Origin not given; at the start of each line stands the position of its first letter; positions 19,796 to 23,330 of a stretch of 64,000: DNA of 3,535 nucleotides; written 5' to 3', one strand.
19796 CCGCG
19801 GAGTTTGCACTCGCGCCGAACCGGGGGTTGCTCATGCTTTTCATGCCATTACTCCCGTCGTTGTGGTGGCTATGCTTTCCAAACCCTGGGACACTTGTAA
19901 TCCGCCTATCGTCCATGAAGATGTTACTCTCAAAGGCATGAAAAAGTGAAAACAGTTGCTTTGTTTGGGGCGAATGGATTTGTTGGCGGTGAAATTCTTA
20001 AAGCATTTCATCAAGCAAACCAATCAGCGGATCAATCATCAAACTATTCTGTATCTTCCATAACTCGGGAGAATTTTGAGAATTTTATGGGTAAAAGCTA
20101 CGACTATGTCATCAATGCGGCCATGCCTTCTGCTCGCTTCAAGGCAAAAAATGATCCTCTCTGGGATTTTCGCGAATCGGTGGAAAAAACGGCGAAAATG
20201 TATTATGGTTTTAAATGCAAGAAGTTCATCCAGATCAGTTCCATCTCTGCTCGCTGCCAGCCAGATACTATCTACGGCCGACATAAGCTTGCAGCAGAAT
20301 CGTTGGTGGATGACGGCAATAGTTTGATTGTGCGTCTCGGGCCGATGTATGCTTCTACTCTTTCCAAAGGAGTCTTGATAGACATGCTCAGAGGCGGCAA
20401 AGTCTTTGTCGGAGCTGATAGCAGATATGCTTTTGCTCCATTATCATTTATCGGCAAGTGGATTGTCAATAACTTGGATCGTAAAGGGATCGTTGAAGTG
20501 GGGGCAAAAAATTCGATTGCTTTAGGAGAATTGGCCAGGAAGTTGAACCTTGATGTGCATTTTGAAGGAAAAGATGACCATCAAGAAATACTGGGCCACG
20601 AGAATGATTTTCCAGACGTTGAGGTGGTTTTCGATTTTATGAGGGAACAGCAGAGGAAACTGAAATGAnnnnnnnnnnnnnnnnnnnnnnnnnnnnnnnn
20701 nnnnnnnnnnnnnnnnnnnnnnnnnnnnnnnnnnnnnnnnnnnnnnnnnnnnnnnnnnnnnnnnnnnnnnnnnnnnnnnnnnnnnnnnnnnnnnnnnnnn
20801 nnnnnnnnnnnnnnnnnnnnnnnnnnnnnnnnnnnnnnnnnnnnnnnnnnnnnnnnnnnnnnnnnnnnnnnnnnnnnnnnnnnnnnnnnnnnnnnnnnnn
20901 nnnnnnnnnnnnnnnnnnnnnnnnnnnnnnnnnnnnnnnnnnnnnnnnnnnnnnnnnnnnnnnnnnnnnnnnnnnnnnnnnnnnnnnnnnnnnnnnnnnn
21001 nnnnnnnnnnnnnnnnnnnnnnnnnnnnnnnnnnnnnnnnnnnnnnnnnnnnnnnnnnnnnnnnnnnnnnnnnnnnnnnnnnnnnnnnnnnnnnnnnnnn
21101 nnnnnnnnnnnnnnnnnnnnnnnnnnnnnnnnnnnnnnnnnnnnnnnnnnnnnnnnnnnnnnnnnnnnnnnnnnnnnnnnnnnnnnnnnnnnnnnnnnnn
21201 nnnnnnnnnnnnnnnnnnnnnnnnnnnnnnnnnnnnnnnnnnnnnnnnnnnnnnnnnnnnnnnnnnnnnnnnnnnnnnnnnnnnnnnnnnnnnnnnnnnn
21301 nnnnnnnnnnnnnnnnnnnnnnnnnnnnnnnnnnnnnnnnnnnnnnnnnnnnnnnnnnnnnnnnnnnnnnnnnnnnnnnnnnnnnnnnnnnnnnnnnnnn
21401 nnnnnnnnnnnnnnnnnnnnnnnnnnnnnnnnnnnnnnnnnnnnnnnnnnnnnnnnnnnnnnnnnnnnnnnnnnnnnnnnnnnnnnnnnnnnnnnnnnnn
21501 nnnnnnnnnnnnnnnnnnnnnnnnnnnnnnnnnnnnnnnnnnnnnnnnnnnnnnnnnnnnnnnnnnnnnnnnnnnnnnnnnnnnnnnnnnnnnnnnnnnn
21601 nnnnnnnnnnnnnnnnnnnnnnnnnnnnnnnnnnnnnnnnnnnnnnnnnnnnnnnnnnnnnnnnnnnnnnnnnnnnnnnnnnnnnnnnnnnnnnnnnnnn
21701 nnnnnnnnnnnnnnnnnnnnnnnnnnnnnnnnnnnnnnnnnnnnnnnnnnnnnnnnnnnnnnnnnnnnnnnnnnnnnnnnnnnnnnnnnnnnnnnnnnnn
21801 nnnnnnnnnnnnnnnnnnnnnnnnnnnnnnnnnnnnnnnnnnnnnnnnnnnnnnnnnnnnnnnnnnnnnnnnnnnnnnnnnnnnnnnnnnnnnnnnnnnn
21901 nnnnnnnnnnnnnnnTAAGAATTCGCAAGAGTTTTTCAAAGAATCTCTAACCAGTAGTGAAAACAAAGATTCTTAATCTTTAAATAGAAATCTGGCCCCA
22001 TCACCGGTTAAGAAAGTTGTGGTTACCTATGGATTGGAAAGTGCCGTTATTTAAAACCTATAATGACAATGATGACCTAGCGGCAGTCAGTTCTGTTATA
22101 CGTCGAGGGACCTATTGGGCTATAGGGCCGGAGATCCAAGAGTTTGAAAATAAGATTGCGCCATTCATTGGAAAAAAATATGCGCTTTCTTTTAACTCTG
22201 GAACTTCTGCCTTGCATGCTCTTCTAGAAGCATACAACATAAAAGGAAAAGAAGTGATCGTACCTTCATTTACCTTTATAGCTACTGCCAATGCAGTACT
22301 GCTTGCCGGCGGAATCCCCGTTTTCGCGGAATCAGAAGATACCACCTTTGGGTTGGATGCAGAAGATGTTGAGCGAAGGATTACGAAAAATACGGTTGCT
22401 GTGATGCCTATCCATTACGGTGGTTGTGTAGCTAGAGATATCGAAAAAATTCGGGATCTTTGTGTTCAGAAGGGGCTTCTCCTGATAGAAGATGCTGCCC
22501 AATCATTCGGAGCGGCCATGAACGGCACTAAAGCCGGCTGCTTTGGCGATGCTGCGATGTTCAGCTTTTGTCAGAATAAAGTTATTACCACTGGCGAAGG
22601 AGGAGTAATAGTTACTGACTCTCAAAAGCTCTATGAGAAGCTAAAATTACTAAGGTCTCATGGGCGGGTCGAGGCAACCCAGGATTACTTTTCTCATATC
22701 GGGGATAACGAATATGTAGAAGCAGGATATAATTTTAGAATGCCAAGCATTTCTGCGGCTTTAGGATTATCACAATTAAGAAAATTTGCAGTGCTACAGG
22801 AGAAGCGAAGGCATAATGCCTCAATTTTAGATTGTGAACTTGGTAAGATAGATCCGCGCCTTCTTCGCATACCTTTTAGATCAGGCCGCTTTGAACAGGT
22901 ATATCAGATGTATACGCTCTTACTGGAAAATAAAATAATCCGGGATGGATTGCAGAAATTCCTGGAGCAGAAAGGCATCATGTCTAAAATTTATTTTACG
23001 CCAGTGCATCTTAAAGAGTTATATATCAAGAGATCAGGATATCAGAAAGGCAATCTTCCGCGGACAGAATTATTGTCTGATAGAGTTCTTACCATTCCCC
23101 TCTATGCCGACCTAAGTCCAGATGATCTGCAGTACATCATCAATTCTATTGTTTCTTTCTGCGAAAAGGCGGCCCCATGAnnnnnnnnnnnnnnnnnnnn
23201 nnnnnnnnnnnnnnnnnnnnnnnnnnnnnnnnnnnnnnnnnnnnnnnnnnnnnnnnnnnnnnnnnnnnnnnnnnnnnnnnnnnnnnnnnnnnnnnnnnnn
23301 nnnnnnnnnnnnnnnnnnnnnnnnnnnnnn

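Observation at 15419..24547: GDP-mannose-derived branch with two paralogous C-methyltransferases, a ketoisomerase-like cupin, two reductases and a DegT aminotransferase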

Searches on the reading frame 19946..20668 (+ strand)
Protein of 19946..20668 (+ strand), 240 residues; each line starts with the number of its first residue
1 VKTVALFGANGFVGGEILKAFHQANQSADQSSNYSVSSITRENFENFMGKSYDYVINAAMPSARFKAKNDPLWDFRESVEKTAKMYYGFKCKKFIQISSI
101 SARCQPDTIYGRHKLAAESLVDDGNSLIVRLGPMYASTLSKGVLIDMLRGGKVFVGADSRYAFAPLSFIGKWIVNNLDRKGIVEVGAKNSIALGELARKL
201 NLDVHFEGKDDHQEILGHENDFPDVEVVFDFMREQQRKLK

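Call 3: search_protein_families(library=pfam, proteins=[window:19946-20668:+])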
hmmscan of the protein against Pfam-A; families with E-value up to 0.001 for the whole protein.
window:19946-20668:+ (240 aa): 2 families
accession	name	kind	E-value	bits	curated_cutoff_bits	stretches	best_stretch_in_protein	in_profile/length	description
PF04321.23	RmlD_sub_bind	-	1.8e-06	27.7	27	1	4-149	3-165/287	RmlD substrate binding domain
PF01370.27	Epimerase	-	0.00049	20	20.9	0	6-122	3-154/240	NAD dependent epimerase/dehydratase family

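Call 4: search_protein_families(library=ncbifam, proteins=[window:19946-20668:+])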
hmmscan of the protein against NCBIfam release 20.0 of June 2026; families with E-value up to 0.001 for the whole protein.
window:19946-20668:+ (240 aa): 0 families

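Call 14: search_solved_structures(query=window:19946-20668:+, max_evalue=1)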
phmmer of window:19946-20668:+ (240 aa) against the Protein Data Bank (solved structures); distinct sequences matched with E-value up to 1: 5.
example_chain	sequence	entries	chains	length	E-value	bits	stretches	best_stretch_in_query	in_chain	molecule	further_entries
9ti4_J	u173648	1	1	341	0.2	14.4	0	149-183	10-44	NADH dehydrogenase [ubiquinone] 1 alpha subcomplex subunit 9, mitochondrial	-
9cwt_J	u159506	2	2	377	0.24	14.1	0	148-183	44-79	NADH dehydrogenase [ubiquinone] 1 alpha subcomplex subunit 9, mitochondrial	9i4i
5xtb_J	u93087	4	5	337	0.25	14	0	149-183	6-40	NADH dehydrogenase [ubiquinone] 1 alpha subcomplex subunit 9, mitochondrial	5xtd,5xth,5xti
7zm7_E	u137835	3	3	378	0.37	13.5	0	146-184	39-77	NADH dehydrogenase (Ubiquinone)-like protein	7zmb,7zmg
2pzj_A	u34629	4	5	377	0.91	12.2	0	27-95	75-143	Putative nucleotide sugar epimerase/ dehydratase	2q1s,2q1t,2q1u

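Call 55: predict_structure(alignment_id=A3)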
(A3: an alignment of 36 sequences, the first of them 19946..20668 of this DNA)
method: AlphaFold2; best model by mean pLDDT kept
length: 240 residues; sequences in the alignment: 36
mean_pLDDT: 95.7   pTM: 0.92
mean pLDDT of the five models: 95.7, 95.7, 95.6, 95.1, 94.2
residues with pLDDT >= 90: 224; 70-90: 13; 50-70: 3; < 50: 0
segments of 3 or more residues with pLDDT < 50: none
pLDDT, mean of each block of 10 residues (from residue 1): 97 98 86 90 94 97 90 97 97 98 96 98 98 96 94 95 98 98 98 98 96 96 98 95
secondary structure, 60 per line:
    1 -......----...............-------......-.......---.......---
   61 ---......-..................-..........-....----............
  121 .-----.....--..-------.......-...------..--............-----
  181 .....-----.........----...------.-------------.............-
elements in order: E2-7 H12-26 E34-39 H41-47 E51-57 H64-69 H71-88 E90-99 H101-104 H109-121 E127-131 H143-149 E151-153 H166-175 E181-185 H193-199 E204-206 H227-239

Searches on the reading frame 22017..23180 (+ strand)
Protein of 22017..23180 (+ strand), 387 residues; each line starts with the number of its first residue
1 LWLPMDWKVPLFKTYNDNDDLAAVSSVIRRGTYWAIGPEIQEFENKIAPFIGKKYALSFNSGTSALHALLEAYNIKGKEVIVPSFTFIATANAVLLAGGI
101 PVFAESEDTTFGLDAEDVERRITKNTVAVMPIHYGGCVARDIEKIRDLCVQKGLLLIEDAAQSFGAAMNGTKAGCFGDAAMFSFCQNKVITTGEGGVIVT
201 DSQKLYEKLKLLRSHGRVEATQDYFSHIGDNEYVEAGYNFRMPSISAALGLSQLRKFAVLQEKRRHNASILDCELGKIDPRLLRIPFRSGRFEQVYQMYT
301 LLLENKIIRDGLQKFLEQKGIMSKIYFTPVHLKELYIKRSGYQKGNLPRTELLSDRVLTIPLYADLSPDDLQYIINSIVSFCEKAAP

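Call 3: search_protein_families(library=pfam, proteins=[window:22017-23180:+])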
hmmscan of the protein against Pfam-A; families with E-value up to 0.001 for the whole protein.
window:22017-23180:+ (387 aa): 5 families
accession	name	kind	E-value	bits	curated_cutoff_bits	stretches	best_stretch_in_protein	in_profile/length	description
PF01041.23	DegT_DnrJ_EryC1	-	2.5e-104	349.8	19.8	1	17-378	4-359/360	DegT/DnrJ/EryC1/StrS aminotransferase family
PF00155.27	Aminotran_1_2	-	4.4e-07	29.9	19.7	1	40-126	44-141/361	Aminotransferase class I and II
PF01212.27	Beta_elim_lyase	-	6.7e-07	29.3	27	1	38-212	32-223/288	Beta-eliminating lyase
PF01053.26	Cys_Met_Meta_PP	-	2.2e-05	23.6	27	1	38-223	52-237/381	Cys/Met metabolism PLP-dependent enzyme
PF00266.25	Aminotran_5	-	0.00025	20.6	21.5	1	39-253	44-263/371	Aminotransferase class-V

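Call 4: search_protein_families(library=ncbifam, proteins=[window:22017-23180:+])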
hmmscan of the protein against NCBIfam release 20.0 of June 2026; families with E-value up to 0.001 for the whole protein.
window:22017-23180:+ (387 aa): 17 families
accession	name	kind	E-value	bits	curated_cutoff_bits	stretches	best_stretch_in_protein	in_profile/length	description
TIGR03588.1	PseC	equivalog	2.8e-80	270.1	423.5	1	14-380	7-378/380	UDP-4-amino-4,6-dideoxy-N-acetyl-beta-L-altrosamine transaminase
TIGR04181.1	NHT_00031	hypoth_equivalog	1.7e-65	221.2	420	1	22-361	14-357/359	LegC family aminotransferase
NF008658.2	PRK11658.1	equivalog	6.6e-64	215.9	631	1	10-382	6-377/379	UDP-4-amino-4-deoxy-L-arabinose aminotransferase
NF008687.0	PRK11706.1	equivalog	3e-61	207.3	375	1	15-382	8-374/375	dTDP-4-amino-4,6-dideoxygalactose transaminase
TIGR04427.1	PLP_DesI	equivalog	5.1e-55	187.2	650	1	37-378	51-379/390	dTDP-4-dehydro-6-deoxyglucose aminotransferase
TIGR02379.1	ECA_wecE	subfamily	1.8e-48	165.2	434.85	1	31-381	24-374/376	dTDP-4-amino-4,6-dideoxy-D-glucose transaminase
NF011936.0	PRK15407.1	equivalog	9.9e-47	159.6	423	1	19-384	48-438/440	lipopolysaccharide biosynthesis protein RfbH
NF005816.0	PRK07682.1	equivalog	3.3e-07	29.3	620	1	40-157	68-200/390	aminotransferase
NF004975.0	PRK06348.1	equivalog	2.3e-05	23.6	549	1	42-160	70-202/384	pyridoxal phosphate-dependent aminotransferase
NF005817.0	PRK07683.1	equivalog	2.4e-05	23.2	575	1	40-159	67-200/387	aminotransferase A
NF004621.0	PRK05957.1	equivalog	5e-05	22.2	498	1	64-162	100-202/389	pyridoxal phosphate-dependent aminotransferase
TIGR01977.1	am_tr_V_EF2568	hypoth_equivalog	0.00013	21.1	377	1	39-205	45-218/376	cysteine desulfurase family protein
NF041364.1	GntC_guanitoxin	equivalog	0.00018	20.6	415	1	64-157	71-171/356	guanitoxin biosynthesis PLP-dependent (S)-gamma-hydroxy-L-arginine cyclodehydratase GntC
NF004609.0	PRK05939.1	equivalog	0.00059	18.8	555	1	15-161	36-183/412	cystathionine gamma-synthase family protein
NF006569.0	PRK09082.1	subfamily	0.00084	18.5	420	0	62-159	100-202/386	methionine aminotransferase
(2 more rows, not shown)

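Call 11: search_solved_structures(query=window:22017-23180:+, max_evalue=1e-30)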
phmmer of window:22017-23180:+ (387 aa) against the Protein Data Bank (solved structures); distinct sequences matched with E-value up to 1e-30: 41.
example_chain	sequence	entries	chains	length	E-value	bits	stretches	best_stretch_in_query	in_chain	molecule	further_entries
3bn1_A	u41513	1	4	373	1.2e-54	189.2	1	35-376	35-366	Perosamine synthetase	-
3dr7_A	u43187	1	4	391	1.4e-54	189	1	35-376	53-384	Putative perosamine synthetase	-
3dr4_A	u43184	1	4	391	9.8e-54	186.3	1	35-376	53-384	Putative perosamine synthetase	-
3frk_A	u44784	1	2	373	5.2e-51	177.3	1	29-379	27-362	QdtB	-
1mdo_A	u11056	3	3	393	2.5e-50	175.1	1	15-378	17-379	ArnB aminotransferase | UDP-4-amino-4-deoxy-L-arabinose--oxoglutarate aminotransferase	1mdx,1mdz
7b0d_A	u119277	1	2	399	1.1e-49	173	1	22-381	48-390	Glutamine--scyllo-inositol transaminase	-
4oca_A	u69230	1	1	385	1.8e-49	172.2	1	15-378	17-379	UDP-4-amino-4-deoxy-L-arabinose--oxoglutarate aminotransferase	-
7b0m_AAA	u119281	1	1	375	2e-48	168.8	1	34-378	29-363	Sugar aminotransferase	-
8sng_A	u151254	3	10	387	1.6e-47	165.8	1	17-378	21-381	UDP-4-amino-4-deoxy-L-arabinose--oxoglutarate aminotransferase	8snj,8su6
2fn6_A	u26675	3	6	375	7.4e-46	160.3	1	17-382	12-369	AMINOTRANSFERASE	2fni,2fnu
8vr5_A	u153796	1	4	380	1.6e-44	155.9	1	23-378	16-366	DegT/DnrJ/EryC1/StrS aminotransferase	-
8vr3_A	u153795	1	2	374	1.7e-44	155.9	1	23-377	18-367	DegT/DnrJ/EryC1/StrS aminotransferase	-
3uwc_A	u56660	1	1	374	2.2e-43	152.2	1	34-381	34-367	Nucleotide-sugar aminotransferase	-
2c7t_A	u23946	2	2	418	9.8e-42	146.8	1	33-301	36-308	GLUTAMINE-2-DEOXY-SCYLLO-INOSOSE AMINOTRANSFERASE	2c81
5w71_A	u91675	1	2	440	1.1e-41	146.6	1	33-301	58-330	L-glutamine:2-deoxy-scyllo-inosose aminotransferase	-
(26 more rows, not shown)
